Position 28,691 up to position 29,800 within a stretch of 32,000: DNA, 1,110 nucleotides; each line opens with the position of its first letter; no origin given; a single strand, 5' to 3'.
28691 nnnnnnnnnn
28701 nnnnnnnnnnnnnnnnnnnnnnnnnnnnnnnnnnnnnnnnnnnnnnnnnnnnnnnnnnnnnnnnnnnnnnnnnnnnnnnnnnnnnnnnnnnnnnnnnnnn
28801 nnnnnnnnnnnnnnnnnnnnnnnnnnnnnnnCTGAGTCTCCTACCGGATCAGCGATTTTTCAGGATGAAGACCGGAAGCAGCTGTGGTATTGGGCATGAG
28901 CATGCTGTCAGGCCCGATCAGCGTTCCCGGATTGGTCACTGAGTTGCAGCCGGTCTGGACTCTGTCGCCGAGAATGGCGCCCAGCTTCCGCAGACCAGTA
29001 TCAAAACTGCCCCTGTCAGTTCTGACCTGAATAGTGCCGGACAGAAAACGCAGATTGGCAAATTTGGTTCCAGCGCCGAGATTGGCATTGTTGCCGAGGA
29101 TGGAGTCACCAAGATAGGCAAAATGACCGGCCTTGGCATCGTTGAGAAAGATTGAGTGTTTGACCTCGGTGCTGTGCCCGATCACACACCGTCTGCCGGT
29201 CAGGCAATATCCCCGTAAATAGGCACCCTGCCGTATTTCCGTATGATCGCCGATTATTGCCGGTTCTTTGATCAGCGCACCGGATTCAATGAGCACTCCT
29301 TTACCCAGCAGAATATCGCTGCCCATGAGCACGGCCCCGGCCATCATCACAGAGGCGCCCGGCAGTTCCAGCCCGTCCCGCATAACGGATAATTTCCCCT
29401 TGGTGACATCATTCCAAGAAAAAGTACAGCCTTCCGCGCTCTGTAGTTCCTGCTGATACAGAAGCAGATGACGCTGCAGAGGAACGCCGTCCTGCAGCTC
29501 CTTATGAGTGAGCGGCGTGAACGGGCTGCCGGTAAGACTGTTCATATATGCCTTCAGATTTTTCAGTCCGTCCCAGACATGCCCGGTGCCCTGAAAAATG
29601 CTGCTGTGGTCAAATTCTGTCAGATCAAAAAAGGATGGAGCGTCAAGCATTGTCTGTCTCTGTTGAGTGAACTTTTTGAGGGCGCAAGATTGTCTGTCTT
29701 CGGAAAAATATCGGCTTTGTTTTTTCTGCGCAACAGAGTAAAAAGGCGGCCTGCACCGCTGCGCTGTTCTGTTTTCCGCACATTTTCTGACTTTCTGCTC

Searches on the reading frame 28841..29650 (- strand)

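Call 8: search_protein_families(library=ncbifam, proteins=[window:28841-29650:-], max_evalue=0.01)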
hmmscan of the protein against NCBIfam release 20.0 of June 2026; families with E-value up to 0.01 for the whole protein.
window:28841-29650:- (269 aa): 24 families
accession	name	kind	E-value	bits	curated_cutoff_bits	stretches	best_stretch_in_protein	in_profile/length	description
TIGR03992.1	Arch_glmU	subfamily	4.2e-44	151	292.1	1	106-255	242-391/393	bifunctional sugar-1-phosphate nucleotidylyltransferase/acetyltransferase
NF041173.1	Sug_nt_acttase_Thmprot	equivalog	3.4e-32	111.9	600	1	106-254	242-390/405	bifunctional sugar-1-phosphate nucleotidylyltransferase/acetyltransferase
TIGR03991.1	alt_bact_glmU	hypoth_equivalog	7.4e-29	101.2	225.3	1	112-253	201-340/394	UDP-N-acetylglucosamine diphosphorylase/glucosamine-1-phosphate N-acetyltransferase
NF010940.0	PRK14360.1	equivalog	6.6e-14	51.3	602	1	115-239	300-405/452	bifunctional UDP-N-acetylglucosamine diphosphorylase/glucosamine-1-phosphate N-acetyltransferase GlmU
TIGR01173.1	glmU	equivalog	8.1e-14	51.3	366.85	1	101-200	275-384/452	bifunctional UDP-N-acetylglucosamine diphosphorylase/glucosamine-1-phosphate N-acetyltransferase GlmU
NF010933.0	PRK14353.1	equivalog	3e-13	49.2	505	1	103-199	271-372/453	bifunctional UDP-N-acetylglucosamine diphosphorylase/glucosamine-1-phosphate N-acetyltransferase GlmU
NF010934.1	PRK14354.1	equivalog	8.2e-13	47.7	450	1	82-199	263-382/447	bifunctional UDP-N-acetylglucosamine diphosphorylase/glucosamine-1-phosphate N-acetyltransferase GlmU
NF010936.0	PRK14356.1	equivalog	1.8e-11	43.6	666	1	94-199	282-390/456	bifunctional UDP-N-acetylglucosamine diphosphorylase/glucosamine-1-phosphate N-acetyltransferase GlmU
NF010932.0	PRK14352.1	equivalog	1.1e-10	40.8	611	1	80-215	272-406/488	bifunctional UDP-N-acetylglucosamine diphosphorylase/glucosamine-1-phosphate N-acetyltransferase GlmU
NF010938.0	PRK14358.1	equivalog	1.2e-10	40.6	500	1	85-202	274-394/481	bifunctional N-acetylglucosamine-1-phosphate uridyltransferase/glucosamine-1-phosphate acetyltransferase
NF010935.0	PRK14355.1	equivalog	2.5e-10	39.6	718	1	82-199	269-389/459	bifunctional UDP-N-acetylglucosamine diphosphorylase/glucosamine-1-phosphate N-acetyltransferase GlmU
TIGR03570.1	NeuD_NnaD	subfamily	1.6e-09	37.7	160.8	1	99-167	105-172/202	NeuD/PglB/VioB family sugar acetyltransferase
NF006986.0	PRK09451.1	equivalog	3.9e-09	35.9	725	1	102-199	292-386/456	bifunctional UDP-N-acetylglucosamine diphosphorylase/glucosamine-1-phosphate N-acetyltransferase GlmU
NF010937.0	PRK14357.1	equivalog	1.3e-08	34.1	658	1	126-199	308-375/448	bifunctional UDP-N-acetylglucosamine diphosphorylase/glucosamine-1-phosphate N-acetyltransferase GlmU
TIGR01853.1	lipid_A_lpxD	equivalog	1.5e-08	34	242.5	1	99-196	109-210/325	UDP-3-O-(3-hydroxymyristoyl)glucosamine N-acyltransferase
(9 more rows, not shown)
